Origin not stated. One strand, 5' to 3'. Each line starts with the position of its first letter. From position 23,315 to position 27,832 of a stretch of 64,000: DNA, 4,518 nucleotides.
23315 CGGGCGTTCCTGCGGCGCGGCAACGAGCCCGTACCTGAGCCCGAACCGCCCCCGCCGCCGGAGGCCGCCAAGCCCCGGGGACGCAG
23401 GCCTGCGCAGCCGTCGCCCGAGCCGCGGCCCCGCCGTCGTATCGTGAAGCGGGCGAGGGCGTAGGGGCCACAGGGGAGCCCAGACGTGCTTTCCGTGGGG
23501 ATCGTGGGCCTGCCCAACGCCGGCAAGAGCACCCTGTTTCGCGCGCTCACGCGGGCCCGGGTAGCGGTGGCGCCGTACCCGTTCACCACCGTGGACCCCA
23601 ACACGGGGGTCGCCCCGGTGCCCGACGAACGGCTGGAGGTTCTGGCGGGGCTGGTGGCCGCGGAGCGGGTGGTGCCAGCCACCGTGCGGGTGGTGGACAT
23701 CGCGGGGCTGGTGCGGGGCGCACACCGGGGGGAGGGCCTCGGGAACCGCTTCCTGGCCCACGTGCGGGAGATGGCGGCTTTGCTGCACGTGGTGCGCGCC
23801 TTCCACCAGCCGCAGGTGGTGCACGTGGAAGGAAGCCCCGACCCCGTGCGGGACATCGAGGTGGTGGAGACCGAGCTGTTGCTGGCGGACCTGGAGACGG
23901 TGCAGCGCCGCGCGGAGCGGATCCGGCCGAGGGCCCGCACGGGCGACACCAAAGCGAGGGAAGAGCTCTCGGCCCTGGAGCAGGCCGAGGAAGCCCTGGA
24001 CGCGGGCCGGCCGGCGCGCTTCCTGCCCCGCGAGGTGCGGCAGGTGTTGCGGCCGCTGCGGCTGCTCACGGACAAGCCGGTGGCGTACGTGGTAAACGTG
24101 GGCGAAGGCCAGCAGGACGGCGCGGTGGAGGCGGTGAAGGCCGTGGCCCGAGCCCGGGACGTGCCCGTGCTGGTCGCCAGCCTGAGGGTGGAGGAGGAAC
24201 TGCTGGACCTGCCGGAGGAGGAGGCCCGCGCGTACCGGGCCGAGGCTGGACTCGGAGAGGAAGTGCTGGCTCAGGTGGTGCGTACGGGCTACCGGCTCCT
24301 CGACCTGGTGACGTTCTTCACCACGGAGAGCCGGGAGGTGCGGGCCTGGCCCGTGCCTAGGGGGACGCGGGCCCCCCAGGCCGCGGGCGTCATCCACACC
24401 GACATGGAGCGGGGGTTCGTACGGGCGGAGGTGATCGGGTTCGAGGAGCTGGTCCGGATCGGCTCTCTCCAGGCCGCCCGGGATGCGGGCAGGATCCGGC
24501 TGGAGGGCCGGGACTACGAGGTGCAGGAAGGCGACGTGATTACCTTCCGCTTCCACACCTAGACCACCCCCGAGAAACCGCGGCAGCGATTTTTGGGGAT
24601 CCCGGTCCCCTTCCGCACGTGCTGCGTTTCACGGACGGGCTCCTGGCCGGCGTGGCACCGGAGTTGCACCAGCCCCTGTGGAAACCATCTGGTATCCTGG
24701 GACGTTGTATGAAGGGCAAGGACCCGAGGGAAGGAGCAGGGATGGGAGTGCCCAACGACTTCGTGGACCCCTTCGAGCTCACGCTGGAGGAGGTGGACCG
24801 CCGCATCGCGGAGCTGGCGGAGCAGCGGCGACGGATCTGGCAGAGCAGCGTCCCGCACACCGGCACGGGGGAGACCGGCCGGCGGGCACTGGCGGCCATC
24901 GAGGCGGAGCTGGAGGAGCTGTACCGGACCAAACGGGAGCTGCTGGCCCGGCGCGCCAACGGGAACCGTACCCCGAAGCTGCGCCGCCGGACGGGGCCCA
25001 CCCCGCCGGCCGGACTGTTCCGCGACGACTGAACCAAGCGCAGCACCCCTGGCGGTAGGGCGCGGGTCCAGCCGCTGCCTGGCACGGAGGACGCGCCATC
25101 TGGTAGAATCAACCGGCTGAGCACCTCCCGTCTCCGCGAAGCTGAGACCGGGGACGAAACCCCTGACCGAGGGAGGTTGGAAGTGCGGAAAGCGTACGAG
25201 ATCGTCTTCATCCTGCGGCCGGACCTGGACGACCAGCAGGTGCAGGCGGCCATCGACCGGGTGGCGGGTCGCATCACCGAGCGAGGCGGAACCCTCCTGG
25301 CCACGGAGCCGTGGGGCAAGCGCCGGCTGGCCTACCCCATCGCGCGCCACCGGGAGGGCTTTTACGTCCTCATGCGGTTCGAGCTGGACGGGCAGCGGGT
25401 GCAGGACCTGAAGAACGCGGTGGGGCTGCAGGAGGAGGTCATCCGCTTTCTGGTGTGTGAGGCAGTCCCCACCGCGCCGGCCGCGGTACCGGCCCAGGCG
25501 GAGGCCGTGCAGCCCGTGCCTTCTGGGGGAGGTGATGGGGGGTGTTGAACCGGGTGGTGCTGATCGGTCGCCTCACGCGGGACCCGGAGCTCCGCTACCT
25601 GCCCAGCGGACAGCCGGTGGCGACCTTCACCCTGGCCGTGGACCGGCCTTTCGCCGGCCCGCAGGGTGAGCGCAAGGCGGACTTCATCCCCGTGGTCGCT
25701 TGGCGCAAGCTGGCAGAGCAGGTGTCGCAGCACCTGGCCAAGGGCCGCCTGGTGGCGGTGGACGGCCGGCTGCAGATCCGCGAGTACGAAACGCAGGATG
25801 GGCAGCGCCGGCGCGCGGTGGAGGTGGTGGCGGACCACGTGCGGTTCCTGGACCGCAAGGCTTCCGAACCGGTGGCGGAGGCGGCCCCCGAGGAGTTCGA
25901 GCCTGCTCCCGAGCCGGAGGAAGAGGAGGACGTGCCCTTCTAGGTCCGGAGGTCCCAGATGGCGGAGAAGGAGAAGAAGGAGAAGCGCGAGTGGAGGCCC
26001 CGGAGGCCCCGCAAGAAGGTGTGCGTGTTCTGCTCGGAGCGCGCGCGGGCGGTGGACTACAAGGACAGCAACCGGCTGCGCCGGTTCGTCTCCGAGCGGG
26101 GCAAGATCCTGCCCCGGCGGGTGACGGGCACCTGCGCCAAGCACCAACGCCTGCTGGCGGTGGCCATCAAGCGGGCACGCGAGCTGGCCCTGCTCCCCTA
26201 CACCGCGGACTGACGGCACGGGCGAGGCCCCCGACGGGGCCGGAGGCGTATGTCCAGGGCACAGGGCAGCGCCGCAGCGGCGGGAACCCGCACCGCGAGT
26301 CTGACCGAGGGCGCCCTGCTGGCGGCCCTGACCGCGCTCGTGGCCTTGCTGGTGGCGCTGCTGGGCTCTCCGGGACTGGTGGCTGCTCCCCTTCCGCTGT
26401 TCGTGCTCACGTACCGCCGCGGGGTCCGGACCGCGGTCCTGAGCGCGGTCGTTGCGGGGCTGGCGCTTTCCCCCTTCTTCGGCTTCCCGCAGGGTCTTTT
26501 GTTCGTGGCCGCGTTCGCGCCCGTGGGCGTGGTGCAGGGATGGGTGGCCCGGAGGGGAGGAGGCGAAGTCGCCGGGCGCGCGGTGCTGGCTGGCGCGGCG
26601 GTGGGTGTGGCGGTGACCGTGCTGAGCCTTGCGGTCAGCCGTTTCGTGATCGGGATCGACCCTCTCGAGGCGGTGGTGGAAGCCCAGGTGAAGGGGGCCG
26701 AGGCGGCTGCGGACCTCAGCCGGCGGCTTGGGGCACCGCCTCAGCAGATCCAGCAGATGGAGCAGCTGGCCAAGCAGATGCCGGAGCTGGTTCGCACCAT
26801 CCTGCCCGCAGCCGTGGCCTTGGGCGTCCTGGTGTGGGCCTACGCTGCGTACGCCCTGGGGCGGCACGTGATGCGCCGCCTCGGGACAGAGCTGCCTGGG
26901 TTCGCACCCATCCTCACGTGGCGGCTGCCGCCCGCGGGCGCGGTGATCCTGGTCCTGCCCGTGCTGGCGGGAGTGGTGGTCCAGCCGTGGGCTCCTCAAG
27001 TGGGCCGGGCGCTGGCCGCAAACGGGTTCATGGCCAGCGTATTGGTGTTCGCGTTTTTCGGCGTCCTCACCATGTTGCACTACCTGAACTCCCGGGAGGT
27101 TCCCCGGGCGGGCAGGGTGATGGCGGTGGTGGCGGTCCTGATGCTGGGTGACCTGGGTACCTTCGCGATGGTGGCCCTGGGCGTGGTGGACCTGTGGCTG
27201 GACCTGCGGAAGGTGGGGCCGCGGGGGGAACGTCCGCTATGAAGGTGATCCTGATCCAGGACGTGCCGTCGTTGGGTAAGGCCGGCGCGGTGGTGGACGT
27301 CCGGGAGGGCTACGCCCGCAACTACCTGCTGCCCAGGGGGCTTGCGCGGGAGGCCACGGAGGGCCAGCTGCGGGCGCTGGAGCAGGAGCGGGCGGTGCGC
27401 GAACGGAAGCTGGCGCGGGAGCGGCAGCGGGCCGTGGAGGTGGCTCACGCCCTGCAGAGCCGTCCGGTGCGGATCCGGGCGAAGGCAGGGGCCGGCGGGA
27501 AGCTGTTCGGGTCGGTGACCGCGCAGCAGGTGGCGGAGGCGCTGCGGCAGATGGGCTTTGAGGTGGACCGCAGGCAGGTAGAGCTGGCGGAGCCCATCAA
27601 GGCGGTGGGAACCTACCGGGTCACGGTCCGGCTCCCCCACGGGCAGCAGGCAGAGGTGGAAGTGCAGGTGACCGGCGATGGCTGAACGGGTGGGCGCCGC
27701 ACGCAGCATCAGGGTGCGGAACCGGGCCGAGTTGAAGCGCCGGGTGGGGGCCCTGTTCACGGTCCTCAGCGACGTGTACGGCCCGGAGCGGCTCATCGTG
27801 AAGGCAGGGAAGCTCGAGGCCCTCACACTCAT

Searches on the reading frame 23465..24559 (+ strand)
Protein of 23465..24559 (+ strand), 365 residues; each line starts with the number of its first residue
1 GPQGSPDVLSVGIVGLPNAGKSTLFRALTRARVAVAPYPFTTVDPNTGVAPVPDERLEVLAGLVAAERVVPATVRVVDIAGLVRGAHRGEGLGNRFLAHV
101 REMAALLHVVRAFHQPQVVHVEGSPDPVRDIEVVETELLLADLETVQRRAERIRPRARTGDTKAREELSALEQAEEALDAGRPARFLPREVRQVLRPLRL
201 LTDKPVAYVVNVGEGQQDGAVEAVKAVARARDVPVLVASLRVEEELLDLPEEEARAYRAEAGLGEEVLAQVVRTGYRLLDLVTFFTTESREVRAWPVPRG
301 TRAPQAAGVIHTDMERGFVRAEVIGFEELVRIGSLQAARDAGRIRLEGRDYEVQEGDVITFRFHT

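Call 41: search_protein_families(library=pfam, proteins=[window:23465-24559:+], max_evalue=0.00001)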
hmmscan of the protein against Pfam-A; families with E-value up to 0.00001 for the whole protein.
window:23465-24559:+ (365 aa): 3 families
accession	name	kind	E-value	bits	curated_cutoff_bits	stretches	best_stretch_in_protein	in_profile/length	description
PF06071.19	YchF-GTPase_C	-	4.6e-33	113.6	27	1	281-363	1-83/84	Protein of unknown function (DUF933)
PF01926.29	MMR_HSR1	-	2.8e-21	76.2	21.9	1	11-114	2-87/113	50S ribosome-binding GTPase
PF02421.24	FeoB_N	-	1.7e-07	31.4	27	1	11-58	3-50/156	Ferrous iron transport protein B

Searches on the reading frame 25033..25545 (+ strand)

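Call 41: search_protein_families(library=pfam, proteins=[window:25033-25545:+], max_evalue=0.00001)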
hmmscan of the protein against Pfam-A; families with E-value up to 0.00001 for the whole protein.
window:25033-25545:+ (171 aa): 1 family
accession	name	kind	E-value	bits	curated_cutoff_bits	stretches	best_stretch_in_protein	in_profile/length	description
PF01250.22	Ribosomal_S6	-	2.8e-29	101.6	27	1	55-141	2-88/90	Ribosomal protein S6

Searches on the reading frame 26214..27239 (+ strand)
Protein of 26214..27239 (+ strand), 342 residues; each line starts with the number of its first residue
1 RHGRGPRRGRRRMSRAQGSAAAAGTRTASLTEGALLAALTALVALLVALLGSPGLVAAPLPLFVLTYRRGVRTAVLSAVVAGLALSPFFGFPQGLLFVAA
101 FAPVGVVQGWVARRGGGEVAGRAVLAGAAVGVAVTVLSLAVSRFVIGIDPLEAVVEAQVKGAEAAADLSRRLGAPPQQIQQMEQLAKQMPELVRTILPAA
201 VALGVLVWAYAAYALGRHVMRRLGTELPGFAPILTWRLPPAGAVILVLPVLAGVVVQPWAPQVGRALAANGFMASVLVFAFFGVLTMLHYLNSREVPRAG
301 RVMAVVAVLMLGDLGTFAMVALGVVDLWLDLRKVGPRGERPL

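Call 41: search_protein_families(library=pfam, proteins=[window:26214-27239:+], max_evalue=0.00001)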
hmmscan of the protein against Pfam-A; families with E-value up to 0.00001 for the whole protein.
window:26214-27239:+ (342 aa): 1 family
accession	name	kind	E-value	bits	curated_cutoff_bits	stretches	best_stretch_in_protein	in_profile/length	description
PF09991.14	DUF2232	-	2.3e-38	132.4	27.8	1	36-327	2-290/290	Predicted membrane protein (DUF2232)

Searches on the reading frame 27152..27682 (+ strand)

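Call 41: search_protein_families(library=pfam, proteins=[window:27152-27682:+], max_evalue=0.00001)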
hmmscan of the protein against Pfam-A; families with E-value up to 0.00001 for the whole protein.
window:27152-27682:+ (177 aa): 2 families
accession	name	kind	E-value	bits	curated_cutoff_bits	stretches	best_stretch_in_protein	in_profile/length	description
PF03948.19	Ribosomal_L9_C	-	4.7e-26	91.5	23.2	1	93-174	2-85/86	Ribosomal protein L9, C-terminal domain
PF01281.25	Ribosomal_L9_N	-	5.1e-23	80.8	20.7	1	30-75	1-46/47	Ribosomal protein L9, N-terminal domain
